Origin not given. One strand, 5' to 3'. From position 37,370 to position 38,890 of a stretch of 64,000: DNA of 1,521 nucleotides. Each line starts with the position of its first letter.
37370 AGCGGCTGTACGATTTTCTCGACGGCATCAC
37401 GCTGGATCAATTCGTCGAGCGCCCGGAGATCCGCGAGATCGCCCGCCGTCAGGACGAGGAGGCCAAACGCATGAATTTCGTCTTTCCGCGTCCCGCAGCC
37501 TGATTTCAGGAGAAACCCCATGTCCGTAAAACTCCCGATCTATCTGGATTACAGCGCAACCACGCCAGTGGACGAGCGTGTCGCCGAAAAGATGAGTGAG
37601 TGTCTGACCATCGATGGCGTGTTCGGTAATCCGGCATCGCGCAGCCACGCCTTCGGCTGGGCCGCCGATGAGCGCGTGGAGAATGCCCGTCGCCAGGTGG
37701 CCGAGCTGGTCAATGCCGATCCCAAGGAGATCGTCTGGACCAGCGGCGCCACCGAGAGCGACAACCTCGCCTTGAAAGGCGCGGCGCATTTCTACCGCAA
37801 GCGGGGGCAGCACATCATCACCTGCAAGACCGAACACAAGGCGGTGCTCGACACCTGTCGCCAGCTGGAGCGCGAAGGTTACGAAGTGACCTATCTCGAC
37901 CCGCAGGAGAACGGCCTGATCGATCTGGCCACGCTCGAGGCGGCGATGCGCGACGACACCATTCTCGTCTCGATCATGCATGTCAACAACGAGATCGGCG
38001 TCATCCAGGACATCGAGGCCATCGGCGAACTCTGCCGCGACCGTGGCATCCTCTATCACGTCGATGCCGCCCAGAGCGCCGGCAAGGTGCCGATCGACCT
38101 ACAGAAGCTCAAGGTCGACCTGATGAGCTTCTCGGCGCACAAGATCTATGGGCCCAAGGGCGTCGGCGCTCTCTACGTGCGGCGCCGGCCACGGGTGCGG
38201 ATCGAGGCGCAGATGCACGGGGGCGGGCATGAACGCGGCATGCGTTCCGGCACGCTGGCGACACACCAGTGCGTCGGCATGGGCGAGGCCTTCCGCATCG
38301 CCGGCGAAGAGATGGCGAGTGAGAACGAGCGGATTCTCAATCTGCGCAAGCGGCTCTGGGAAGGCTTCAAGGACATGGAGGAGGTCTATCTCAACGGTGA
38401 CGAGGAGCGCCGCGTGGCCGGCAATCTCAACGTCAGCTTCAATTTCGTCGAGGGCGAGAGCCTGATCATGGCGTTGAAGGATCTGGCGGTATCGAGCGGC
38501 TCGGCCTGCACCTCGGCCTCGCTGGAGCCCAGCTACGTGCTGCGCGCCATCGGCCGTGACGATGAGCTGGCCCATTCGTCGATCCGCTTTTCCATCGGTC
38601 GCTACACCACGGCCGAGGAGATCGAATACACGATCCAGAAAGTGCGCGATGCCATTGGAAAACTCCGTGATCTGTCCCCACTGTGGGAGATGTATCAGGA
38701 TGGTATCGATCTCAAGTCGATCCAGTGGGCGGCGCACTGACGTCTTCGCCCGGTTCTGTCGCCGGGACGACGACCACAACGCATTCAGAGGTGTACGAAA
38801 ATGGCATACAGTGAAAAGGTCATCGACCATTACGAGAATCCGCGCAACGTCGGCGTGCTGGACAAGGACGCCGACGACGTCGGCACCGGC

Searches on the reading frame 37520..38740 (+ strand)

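Call 77: search_protein_families(library=pfam, proteins=[window:37520-38740:+], max_evalue=0.00001)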
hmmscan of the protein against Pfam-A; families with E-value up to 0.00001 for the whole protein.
window:37520-38740:+ (406 aa): 3 families
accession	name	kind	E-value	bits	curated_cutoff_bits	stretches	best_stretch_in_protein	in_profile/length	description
PF00266.25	Aminotran_5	-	2.3e-87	293.9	21.5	1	7-370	1-370/371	Aminotransferase class-V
PF01212.27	Beta_elim_lyase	-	9.3e-08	32.2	27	1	48-224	29-214/288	Beta-eliminating lyase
PF01041.23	DegT_DnrJ_EryC1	-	1.5e-06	28.2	19.8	1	59-189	32-152/360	DegT/DnrJ/EryC1/StrS aminotransferase family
